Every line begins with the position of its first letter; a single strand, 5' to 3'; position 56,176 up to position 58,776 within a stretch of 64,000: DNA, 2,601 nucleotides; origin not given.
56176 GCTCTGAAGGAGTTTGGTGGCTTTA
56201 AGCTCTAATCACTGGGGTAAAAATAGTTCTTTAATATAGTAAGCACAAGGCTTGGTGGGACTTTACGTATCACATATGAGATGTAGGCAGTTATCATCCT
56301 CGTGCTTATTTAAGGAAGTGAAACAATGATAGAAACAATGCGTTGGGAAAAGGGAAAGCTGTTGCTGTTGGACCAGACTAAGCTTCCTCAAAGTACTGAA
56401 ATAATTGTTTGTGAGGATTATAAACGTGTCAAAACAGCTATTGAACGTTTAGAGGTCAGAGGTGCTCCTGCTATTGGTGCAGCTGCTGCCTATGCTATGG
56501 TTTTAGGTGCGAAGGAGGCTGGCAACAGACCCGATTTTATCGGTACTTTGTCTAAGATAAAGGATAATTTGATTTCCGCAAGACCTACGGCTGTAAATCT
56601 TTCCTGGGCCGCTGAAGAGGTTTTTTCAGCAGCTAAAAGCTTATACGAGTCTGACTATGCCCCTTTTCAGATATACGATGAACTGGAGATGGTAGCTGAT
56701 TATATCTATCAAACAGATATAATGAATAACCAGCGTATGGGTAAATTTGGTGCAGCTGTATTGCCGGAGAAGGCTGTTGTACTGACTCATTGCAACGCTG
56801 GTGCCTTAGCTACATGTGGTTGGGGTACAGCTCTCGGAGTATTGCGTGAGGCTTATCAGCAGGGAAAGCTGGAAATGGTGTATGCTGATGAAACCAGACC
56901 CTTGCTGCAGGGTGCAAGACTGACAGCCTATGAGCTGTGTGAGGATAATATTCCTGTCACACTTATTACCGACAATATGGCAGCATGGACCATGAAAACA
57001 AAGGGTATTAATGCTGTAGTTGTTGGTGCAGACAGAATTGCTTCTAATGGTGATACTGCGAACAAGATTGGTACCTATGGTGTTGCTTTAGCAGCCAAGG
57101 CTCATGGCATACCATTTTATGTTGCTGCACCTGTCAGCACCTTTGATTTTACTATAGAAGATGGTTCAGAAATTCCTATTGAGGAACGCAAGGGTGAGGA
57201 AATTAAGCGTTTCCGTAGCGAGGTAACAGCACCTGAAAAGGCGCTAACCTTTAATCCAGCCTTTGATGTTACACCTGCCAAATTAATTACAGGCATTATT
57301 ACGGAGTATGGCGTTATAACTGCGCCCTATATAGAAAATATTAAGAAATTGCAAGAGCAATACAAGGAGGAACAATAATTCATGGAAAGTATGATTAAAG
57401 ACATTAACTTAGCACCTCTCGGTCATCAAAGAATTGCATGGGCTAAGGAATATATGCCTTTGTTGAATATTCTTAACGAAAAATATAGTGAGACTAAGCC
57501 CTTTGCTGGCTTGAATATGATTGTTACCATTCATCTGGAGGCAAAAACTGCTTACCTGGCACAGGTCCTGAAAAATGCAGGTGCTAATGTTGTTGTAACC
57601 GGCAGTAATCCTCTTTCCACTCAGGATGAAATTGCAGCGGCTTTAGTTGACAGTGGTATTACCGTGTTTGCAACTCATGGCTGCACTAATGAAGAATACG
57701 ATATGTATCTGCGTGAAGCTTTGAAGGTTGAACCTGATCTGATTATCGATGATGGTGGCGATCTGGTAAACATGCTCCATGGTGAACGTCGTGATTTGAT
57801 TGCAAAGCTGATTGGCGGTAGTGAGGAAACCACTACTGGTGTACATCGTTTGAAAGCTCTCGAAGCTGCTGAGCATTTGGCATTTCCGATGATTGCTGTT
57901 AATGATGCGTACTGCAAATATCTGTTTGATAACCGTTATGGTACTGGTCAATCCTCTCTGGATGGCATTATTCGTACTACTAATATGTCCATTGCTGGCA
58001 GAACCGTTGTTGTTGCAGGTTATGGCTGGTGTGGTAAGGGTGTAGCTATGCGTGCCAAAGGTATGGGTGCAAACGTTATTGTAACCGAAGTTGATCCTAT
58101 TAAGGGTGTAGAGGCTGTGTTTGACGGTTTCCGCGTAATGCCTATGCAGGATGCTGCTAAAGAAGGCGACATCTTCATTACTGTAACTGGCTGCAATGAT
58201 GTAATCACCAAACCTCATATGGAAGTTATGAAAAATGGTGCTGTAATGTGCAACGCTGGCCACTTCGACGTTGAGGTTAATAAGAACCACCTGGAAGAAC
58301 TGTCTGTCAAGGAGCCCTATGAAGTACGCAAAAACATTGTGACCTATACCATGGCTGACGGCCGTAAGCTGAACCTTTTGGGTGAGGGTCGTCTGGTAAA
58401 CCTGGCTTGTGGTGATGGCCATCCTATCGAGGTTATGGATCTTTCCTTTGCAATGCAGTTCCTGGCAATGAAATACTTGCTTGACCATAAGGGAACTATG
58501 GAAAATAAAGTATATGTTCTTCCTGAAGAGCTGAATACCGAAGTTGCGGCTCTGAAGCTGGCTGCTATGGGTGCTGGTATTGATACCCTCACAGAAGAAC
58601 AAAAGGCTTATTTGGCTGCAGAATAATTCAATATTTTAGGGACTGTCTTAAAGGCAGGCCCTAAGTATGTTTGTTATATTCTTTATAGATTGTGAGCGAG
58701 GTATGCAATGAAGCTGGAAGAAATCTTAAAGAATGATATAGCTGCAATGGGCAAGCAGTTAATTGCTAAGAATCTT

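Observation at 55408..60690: Integrated SAM by-product salvage cluster: mtnP-mtnA-ahcY-class II aldolase-mtaD (DHAP-shunt-like, covering MTA, 5'-deoxyadenosine and SAH)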

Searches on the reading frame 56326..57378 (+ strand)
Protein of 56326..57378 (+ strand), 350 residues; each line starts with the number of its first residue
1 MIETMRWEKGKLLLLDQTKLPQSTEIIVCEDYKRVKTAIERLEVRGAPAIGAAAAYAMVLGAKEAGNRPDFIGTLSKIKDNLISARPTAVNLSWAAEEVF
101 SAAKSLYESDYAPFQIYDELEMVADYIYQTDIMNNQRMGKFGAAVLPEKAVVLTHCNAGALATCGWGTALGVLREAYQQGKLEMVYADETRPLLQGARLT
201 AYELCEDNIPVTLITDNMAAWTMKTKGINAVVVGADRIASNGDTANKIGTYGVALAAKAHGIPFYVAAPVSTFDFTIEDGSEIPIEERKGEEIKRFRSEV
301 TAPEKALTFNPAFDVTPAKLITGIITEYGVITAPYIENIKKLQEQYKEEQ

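Call 3: search_protein_families(library=ncbifam, proteins=[window:56326-57378:+], max_evalue=0.00001)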
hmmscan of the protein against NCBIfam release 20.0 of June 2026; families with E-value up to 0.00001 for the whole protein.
window:56326-57378:+ (350 aa): 8 families
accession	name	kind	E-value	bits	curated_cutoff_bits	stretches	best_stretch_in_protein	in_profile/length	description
NF004326.0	PRK05720.1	subfamily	7.8e-132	439.4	271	1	2-346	10-355/358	s-methyl-5-thioribose-1-phosphate isomerase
TIGR00512.1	salvage_mtnA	equivalog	7.4e-129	429.5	279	1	4-332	2-334/335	S-methyl-5-thioribose-1-phosphate isomerase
TIGR00524.1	eIF-2B_rel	subfamily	3.9e-112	374.3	185.85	1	29-332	1-302/303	S-methyl-5-thioribose-1-phosphate isomerase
NF004700.0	PRK06036.1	equivalog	7.7e-106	354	528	1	4-338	3-335/339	S-methyl-5-thioribose-1-phosphate isomerase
NF004436.0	PRK05772.1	equivalog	1.8e-90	303.8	521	1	3-344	17-362/363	S-methyl-5-thioribose-1-phosphate isomerase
TIGR00511.1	ribulose_e2b2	equivalog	4.1e-53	180.6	314.1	1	34-336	4-291/301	ribose 1,5-bisphosphate isomerase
NF006210.0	PRK08335.1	equivalog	1.5e-23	83.5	339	1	133-334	94-272/275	translation initiation factor IF-2B subunit alpha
NF004994.0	PRK06372.1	equivalog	3.8e-15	56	249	1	179-333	106-248/253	translation initiation factor IF-2B subunit delta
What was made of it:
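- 56326..57378 (+): S-methyl-5-thioribose-1-phosphate isomerase (MtnA). Also expected to act on 5-deoxyribose-1-phosphate. Call 3: TIGR00512 429.5 bits (cut-off 279) and NF004326 439 (cut-off 271).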

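Call 4: search_protein_families(library=pfam, proteins=[window:56326-57378:+], max_evalue=0.00001)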
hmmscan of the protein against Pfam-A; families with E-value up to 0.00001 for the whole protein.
window:56326-57378:+ (350 aa): 1 family
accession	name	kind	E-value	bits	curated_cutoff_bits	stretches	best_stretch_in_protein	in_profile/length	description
PF01008.23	IF-2B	-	1.3e-84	284.2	22.4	1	43-332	1-279/280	Initiation factor 2 subunit family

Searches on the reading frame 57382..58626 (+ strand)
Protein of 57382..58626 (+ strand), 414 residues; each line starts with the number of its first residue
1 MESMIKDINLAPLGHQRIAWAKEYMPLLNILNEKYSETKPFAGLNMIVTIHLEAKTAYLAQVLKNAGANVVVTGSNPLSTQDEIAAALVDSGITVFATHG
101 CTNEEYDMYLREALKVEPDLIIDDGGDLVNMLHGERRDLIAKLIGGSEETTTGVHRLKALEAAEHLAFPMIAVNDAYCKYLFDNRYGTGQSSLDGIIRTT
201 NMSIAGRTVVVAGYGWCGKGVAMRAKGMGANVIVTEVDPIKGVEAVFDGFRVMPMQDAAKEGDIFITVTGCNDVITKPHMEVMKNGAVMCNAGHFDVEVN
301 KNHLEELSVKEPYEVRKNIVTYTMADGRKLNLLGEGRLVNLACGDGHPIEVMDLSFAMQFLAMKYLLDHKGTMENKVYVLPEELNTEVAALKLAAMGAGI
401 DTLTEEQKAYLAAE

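Call 3: search_protein_families(library=ncbifam, proteins=[window:57382-58626:+], max_evalue=0.00001)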
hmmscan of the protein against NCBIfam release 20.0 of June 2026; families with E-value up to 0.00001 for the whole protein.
window:57382-58626:+ (414 aa): 7 families
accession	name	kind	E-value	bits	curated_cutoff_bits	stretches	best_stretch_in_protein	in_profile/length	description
NF004005.0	PRK05476.2-3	equivalog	6e-197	654.5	275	1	2-412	4-413/418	adenosylhomocysteinase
TIGR00936.1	ahcY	equivalog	3.4e-176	586.1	497.6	1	5-412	3-410/416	adenosylhomocysteinase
NF004010.0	PRK05476.3-3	equivalog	7.4e-98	328.3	512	1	13-407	17-419/432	adenosylhomocysteinase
NF004009.0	PRK05476.3-2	equivalog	5.6e-78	262.9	485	1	14-397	78-458/487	adenosylhomocysteinase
NF004008.0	PRK05476.3-1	equivalog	3e-23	82.4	440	1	47-366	17-299/326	adenosylhomocysteinase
TIGR02853.1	spore_dpaA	equivalog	3.1e-06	26.6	319.65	1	193-289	138-236/287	dipicolinic acid synthetase subunit A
NF004017.0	PRK05479.1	equivalog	3.7e-06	25.9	336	1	203-297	14-112/337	ketol-acid reductoisomerase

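Call 4: search_protein_families(library=pfam, proteins=[window:57382-58626:+], max_evalue=0.00001)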
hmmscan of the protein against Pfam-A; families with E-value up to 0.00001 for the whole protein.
window:57382-58626:+ (414 aa): 4 families
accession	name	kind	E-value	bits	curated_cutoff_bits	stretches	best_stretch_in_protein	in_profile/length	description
PF05221.23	AdoHcyase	-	7.3e-60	203.1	25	2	4-134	3-138/299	S-adenosyl-L-homocysteine hydrolase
PF00670.27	AdoHcyase_NAD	-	2.2e-53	181.1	27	1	184-345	1-161/162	S-adenosyl-L-homocysteine hydrolase, NAD binding domain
PF02826.25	2-Hacid_dh_C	-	1.8e-09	37.7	25.1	1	200-294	30-128/178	D-isomer specific 2-hydroxyacid dehydrogenase, NAD binding domain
PF07991.19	KARI_N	-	2.1e-07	31.1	20.6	1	204-300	2-102/165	Acetohydroxy acid isomeroreductase, NADPH-binding domain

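Call 10: search_solved_structures(query=window:57382-58626:+, max_evalue=1e-20, show_alignments=3)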
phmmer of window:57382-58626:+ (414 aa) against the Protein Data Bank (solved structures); distinct sequences matched with E-value up to 1e-20: 49.
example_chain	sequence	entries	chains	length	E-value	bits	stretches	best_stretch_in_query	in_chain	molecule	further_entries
7r3a_A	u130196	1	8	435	4.9e-153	513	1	3-412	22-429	S-inosyl-L-homocysteine hydrolase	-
7r37_A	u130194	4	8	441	1.8e-146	491.4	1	4-412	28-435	Adenosylhomocysteinase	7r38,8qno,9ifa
9ifb_A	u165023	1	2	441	6.1e-145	486.4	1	4-412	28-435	Adenosylhomocysteinase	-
3x2e_A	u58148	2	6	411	1.7e-142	478.3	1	11-412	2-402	Adenosylhomocysteinase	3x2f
5tov_A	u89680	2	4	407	2e-142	478.1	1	12-412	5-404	Adenosylhomocysteinase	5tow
7o5l_A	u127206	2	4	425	9.4e-137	459.4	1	5-411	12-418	Adenosylhomocysteinase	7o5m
7zd9_A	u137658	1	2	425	2.4e-136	458.1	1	5-411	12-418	Adenosylhomocysteinase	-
7zd8_A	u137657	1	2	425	4.8e-136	457.1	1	5-411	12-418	Adenosylhomocysteinase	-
7zd7_A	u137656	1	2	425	1.3e-135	455.7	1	5-411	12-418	Adenosylhomocysteinase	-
7r39_A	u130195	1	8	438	2e-129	435.3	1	2-411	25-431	Adenosylhomocysteinase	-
9pdh_A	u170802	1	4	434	1.2e-96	327.4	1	5-412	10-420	Adenosylhomocysteinase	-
1b3r_A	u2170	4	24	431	1.3e-95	324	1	5-412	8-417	PROTEIN (S-ADENOSYLHOMOCYSTEINE HYDROLASE) | S-ADENOSYL-L-HOMOCYSTEINE HYDROLASE | S-adenosylhomocysteine hydrolase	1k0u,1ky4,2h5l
5w49_A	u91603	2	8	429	1.3e-95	324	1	5-412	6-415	Adenosylhomocysteinase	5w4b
1li4_A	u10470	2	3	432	1.3e-95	323.9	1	5-412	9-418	S-adenosylhomocysteine hydrolase | Adenosylhomocysteinase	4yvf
3nj4_A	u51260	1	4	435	1.4e-95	323.9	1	5-412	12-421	Adenosylhomocysteinase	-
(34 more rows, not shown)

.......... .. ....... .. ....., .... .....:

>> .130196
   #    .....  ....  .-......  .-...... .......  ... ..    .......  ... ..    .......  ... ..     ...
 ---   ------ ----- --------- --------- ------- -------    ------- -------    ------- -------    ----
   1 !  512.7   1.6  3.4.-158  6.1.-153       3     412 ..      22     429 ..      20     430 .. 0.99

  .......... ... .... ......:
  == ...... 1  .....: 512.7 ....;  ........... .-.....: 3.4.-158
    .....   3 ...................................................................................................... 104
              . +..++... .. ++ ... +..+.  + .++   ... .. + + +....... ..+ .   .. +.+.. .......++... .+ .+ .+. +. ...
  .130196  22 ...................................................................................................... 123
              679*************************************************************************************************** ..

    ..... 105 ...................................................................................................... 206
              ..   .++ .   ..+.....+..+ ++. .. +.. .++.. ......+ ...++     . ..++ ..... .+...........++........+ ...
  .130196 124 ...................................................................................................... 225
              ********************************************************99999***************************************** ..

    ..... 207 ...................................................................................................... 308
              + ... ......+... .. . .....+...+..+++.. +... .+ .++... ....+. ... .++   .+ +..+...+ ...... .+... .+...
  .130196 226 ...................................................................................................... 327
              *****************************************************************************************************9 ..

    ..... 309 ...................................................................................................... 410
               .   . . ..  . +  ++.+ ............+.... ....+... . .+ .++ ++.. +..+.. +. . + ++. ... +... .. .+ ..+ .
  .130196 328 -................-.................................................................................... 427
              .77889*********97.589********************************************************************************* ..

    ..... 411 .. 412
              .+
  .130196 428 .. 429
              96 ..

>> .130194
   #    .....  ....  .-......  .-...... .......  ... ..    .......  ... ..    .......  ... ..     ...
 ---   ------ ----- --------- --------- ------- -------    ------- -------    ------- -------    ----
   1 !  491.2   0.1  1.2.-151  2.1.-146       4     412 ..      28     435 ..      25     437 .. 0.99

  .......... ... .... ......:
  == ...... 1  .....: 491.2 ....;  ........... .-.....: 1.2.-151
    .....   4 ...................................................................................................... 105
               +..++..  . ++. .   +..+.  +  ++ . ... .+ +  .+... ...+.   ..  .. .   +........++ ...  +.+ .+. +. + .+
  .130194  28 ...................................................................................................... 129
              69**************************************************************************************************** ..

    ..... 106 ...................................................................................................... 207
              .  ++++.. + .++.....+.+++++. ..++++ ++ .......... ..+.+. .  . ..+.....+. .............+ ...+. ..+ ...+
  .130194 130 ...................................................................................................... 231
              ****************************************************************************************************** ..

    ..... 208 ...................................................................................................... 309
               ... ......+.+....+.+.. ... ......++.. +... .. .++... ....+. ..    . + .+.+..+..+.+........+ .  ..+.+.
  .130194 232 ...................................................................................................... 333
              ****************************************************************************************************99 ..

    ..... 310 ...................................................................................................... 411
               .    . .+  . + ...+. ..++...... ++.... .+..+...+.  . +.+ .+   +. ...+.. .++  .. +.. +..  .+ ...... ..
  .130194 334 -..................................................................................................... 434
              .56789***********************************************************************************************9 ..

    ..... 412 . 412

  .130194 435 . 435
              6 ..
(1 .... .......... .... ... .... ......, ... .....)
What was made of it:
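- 57382..58626 (+): Archaeal-type adenosylhomocysteinase homologue with the HxExK fingerprint. Predicted S-inosyl-L-homocysteine-preferring hydrolase. It starts 3 nt after the mtnA stop codon. Call 10: the best solved relative is 7r3a, the M. maripaludis S-inosyl-L-homocysteine hydrolase (513 bits, residues 3-412).
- The best solved relative is an SIH hydrolase (call 10).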
